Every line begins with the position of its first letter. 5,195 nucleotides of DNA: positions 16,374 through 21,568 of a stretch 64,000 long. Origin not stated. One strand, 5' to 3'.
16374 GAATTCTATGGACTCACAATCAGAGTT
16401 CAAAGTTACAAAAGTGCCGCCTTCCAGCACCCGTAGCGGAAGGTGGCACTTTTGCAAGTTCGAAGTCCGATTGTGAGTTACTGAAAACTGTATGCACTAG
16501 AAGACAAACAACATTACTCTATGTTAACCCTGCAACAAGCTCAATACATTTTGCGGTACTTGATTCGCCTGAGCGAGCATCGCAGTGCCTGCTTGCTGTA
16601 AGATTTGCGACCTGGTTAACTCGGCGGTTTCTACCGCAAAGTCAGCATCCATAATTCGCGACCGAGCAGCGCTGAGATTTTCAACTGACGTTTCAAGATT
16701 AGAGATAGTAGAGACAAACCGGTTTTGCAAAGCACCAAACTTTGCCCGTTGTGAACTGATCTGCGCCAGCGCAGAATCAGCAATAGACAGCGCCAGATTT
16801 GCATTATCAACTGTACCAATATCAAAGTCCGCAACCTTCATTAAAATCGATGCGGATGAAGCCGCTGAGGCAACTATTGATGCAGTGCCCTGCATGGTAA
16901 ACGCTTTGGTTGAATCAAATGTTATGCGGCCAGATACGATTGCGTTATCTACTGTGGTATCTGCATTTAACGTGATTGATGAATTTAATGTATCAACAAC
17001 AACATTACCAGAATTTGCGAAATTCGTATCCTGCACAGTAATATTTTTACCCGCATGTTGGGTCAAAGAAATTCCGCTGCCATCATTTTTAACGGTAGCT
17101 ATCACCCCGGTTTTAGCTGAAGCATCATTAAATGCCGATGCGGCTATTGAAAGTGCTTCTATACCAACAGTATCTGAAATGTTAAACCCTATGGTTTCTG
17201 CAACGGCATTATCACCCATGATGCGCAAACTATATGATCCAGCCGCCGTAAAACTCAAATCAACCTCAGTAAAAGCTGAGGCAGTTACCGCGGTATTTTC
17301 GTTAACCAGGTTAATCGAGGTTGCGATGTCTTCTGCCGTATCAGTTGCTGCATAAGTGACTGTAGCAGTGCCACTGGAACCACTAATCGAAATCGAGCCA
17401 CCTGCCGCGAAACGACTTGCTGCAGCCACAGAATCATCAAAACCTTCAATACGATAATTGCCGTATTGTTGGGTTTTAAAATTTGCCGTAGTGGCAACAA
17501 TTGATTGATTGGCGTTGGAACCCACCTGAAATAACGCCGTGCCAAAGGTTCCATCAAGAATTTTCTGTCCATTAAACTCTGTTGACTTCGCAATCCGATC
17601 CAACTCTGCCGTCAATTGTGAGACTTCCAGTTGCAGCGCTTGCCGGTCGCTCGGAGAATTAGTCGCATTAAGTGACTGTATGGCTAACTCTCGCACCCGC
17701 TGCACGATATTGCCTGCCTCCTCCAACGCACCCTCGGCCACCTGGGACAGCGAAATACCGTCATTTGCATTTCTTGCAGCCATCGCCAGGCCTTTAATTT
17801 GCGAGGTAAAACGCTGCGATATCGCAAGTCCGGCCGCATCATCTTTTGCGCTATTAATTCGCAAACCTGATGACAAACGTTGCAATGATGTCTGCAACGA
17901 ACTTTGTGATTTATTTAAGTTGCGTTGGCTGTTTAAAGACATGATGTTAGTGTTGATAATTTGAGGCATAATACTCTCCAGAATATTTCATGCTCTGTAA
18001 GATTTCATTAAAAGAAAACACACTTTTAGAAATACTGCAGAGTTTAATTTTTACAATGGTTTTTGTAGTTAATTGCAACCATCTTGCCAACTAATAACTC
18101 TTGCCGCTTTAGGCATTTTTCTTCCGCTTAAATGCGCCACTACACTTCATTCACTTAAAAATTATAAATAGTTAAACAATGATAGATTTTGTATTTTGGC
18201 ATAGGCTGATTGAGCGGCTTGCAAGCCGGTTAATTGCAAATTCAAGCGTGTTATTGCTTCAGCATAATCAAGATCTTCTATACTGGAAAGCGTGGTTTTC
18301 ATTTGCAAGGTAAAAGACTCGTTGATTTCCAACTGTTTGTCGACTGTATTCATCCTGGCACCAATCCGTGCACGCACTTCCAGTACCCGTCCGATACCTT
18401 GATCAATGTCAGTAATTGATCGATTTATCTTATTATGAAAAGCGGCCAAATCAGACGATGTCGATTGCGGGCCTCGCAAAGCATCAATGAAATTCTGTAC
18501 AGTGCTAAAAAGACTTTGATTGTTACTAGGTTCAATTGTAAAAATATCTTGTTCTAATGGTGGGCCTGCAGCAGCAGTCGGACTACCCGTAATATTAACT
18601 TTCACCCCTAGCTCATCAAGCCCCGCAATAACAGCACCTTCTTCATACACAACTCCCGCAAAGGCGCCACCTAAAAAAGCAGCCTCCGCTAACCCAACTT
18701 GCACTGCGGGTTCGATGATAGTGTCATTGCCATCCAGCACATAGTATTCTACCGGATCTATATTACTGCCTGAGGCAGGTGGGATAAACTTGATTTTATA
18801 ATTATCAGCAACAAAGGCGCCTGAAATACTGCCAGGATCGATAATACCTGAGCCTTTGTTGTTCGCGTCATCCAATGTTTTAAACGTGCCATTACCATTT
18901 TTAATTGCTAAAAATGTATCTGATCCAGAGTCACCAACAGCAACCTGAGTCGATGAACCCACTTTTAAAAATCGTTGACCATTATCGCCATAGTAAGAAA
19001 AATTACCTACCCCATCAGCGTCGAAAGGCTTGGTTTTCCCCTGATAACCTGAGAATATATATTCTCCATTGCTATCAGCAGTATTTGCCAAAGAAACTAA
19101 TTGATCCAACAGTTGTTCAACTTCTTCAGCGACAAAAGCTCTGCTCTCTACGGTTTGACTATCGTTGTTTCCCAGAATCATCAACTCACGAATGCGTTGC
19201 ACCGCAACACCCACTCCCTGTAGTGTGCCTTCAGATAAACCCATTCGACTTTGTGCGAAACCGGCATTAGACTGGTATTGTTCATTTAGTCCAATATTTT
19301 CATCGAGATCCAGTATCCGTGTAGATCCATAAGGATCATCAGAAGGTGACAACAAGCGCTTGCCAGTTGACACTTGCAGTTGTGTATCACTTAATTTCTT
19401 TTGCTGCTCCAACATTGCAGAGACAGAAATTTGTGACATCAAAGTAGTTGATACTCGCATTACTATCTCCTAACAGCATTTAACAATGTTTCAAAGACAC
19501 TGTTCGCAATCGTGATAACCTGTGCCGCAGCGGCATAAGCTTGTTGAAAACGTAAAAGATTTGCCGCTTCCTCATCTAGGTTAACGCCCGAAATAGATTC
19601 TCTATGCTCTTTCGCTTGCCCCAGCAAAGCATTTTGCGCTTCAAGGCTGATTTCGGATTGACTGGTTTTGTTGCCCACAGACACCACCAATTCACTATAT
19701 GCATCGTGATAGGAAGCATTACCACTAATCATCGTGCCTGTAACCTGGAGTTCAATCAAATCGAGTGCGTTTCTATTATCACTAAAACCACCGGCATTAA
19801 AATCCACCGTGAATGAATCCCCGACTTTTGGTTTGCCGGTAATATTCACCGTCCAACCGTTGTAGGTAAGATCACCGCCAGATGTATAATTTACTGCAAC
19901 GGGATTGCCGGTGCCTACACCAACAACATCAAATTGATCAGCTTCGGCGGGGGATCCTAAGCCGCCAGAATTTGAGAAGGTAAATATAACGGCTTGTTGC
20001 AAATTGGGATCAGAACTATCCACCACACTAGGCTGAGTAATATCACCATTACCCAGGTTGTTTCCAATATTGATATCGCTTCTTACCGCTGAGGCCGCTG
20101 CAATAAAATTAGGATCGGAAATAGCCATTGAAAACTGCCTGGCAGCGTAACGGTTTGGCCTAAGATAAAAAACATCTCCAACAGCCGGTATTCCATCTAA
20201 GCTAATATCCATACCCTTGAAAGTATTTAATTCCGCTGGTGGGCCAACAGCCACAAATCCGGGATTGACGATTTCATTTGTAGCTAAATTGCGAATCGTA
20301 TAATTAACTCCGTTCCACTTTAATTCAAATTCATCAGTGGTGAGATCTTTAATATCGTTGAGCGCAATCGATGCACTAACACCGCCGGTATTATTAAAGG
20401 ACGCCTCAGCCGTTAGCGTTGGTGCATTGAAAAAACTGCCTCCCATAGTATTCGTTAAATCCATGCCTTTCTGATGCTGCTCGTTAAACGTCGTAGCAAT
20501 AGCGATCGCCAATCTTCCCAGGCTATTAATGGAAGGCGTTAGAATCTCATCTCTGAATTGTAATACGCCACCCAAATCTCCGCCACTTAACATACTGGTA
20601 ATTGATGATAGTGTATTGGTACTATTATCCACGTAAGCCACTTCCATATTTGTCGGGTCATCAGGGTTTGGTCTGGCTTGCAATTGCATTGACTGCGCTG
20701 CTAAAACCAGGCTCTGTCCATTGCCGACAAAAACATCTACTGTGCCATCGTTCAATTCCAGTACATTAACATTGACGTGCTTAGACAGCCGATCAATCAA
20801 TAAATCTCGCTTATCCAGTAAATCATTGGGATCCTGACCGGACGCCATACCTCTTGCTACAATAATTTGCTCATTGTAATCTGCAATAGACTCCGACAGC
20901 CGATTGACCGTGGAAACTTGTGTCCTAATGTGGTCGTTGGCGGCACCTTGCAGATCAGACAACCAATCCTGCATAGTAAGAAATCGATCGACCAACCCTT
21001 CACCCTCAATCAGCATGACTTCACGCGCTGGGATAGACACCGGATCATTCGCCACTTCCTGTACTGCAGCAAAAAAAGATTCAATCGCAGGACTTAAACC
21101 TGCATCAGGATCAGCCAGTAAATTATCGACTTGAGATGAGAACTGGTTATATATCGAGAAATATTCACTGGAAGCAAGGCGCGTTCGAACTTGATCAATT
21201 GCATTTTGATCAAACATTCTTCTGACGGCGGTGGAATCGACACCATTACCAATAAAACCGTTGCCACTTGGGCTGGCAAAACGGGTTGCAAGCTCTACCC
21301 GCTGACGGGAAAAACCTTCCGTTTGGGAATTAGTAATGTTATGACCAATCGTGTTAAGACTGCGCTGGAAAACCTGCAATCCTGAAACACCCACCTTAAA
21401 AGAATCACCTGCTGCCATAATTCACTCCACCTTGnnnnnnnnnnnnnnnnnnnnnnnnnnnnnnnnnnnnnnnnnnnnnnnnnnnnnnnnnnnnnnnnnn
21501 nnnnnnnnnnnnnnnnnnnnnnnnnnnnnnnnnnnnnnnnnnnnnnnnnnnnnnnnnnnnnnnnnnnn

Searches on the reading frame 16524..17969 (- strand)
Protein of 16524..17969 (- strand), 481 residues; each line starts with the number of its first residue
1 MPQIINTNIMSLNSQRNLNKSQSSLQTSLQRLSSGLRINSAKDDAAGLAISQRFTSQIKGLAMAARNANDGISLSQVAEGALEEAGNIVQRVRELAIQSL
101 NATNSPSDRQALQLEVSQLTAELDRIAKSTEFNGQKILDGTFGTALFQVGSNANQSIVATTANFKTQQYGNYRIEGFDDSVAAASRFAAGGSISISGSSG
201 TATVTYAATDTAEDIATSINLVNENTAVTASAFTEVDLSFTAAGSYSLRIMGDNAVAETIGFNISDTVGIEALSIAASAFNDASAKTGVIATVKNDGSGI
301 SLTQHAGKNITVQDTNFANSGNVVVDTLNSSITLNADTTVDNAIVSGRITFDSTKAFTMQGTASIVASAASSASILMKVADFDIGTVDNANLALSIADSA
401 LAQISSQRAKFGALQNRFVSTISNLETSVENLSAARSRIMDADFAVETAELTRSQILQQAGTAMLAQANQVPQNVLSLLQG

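Call 59: search_protein_families(library=ncbifam, proteins=[window:16524-17969:-], max_evalue=1e-10)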
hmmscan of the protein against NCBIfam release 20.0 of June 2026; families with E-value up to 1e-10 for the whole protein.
window:16524-17969:- (481 aa): 22 families
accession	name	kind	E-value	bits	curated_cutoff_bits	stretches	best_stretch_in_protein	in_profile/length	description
NF009448.0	PRK12806.1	equivalog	2.9e-126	422.1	531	1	1-480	1-474/475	flagellin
NF006467.0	PRK08869.1-2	subfamily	2.8e-120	402.1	443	2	1-238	1-255/400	flagellin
NF005294.0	PRK06819.1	subfamily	7.3e-101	338.4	387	2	1-238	1-241/376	FliC/FljB family flagellin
NF005953.0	PRK08026.1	subfamily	1.7e-91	308.5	619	2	1-357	1-345/548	FliC/FljB family flagellin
NF009444.0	PRK12802.1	equivalog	1.9e-88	296.7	332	2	5-193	5-199/282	flagellin domain-containing protein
NF006466.0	PRK08869.1-1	subfamily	6.7e-87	292.5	426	2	5-278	5-284/377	flagellin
NF006468.0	PRK08869.1-3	subfamily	7.9e-86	288.5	436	2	5-335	5-327/378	polar flagellin E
NF006469.0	PRK08869.1-4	equivalog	1e-77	262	627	2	4-261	4-269/377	flagellin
NF009446.0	PRK12804.1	subfamily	3.6e-70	236.8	352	2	5-173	3-181/301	flagellin Hag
NF006470.0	PRK08869.1-5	equivalog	3e-64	217.6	423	2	5-158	4-157/388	flagellin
NF038071.1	lat_flg_LafA_2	exception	3.8e-64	216.8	365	2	4-164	4-168/284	lateral flagellin LafA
NF010115.0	PRK13588.1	subfamily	1e-54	186.4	503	2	4-356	4-355/514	flagellin B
NF006264.0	PRK08411.1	subfamily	3.5e-54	184.5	729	2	4-181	4-181/572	flagellin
NF009449.0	PRK12807.1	subfamily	2.4e-53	181.6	347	2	5-230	3-219/287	flagellin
NF009234.0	PRK12584.1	equivalog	5.7e-53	180.8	752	2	4-355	4-346/510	flagellin A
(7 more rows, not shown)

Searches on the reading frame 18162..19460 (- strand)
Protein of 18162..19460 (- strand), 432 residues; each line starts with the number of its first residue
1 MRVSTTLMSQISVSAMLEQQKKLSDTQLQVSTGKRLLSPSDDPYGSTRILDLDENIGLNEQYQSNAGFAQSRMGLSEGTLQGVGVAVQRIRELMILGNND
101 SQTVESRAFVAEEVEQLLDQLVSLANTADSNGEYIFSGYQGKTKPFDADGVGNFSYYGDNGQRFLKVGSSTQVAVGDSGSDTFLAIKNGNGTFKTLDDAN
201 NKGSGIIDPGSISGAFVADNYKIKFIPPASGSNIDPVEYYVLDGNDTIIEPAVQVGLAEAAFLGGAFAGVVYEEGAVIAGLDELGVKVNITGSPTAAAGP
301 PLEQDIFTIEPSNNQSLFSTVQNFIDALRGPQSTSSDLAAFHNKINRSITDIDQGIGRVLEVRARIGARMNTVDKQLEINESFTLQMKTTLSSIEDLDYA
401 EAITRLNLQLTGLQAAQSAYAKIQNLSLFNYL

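Call 59: search_protein_families(library=ncbifam, proteins=[window:18162-19460:-], max_evalue=1e-10)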
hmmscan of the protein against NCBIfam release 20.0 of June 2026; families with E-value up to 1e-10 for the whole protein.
window:18162-19460:- (432 aa): 11 families
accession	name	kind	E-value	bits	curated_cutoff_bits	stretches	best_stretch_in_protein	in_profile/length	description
TIGR02550.1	flagell_flgL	equivalog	2.4e-95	320.1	127.2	1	2-432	1-387/387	flagellar hook-associated protein FlgL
NF009361.0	PRK12717.1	equivalog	1.4e-68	231.7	407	2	1-213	1-214/524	flagellar hook-associated protein 3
NF009362.0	PRK12718.1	equivalog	1.8e-42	146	602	2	1-297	1-284/510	flagellar hook-associated protein FlgL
NF005187.0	PRK06663.1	equivalog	5.9e-40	137.3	337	2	1-148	2-149/419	flagellar hook-associated protein 3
NF005980.0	PRK08073.1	equivalog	1.2e-30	106.7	291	1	1-200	1-192/287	flagellar hook-associated protein 3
NF006265.0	PRK08412.1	equivalog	7.9e-27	93.8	749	1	1-188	1-183/827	flagellar hook-associated protein FlgL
NF011282.0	PRK14692.1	equivalog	2.4e-20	72.4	878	1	1-186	1-181/749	flagellar hook-associated protein FlgL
NF006489.0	PRK08913.1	equivalog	2.8e-19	69.7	217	1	1-169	3-147/303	flagellin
NF004669.0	PRK06008.1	equivalog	2.6e-18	66.5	230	0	3-149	6-148/348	flagellar hook-associated family protein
NF009444.0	PRK12802.1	equivalog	2.7e-15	56.6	332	0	7-142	9-144/282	flagellin domain-containing protein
NF009449.0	PRK12807.1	subfamily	4.1e-11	43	347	0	1-138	1-138/287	flagellin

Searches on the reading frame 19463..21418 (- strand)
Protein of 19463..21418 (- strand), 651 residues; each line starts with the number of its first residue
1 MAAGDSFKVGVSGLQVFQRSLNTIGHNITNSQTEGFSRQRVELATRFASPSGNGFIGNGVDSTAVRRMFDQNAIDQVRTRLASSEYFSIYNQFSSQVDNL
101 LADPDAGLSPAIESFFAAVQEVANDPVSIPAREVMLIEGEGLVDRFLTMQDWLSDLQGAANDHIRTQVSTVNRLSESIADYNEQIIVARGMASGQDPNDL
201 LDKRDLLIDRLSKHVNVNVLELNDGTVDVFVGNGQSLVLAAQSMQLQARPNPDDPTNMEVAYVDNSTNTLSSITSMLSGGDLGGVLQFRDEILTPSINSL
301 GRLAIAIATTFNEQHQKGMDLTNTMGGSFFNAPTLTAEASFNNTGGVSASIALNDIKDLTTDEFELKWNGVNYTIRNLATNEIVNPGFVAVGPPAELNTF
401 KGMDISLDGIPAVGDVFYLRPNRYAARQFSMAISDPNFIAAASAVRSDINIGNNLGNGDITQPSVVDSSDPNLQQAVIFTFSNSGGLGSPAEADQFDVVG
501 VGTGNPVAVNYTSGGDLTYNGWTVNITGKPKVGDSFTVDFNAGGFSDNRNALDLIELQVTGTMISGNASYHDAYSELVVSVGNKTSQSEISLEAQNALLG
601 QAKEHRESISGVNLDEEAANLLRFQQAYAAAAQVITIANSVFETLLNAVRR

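Call 59: search_protein_families(library=ncbifam, proteins=[window:19463-21418:-], max_evalue=1e-10)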
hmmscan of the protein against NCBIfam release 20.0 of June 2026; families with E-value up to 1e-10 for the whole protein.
window:19463-21418:- (651 aa): 3 families
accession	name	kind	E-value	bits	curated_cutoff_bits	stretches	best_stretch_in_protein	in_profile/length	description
TIGR02492.1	flgK_ends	equivalog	3.1e-102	343.1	170.75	2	6-343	2-329/437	flagellar hook-associated protein FlgK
NF004238.1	PRK05682.1-1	equivalog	1.2e-14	54.5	400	1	6-80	2-78/414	flagellar hook protein FlgE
TIGR03506.1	FlgEFG_subfam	subfamily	9.3e-11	42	70.25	1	6-75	2-72/351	flagellar hook-basal body complex protein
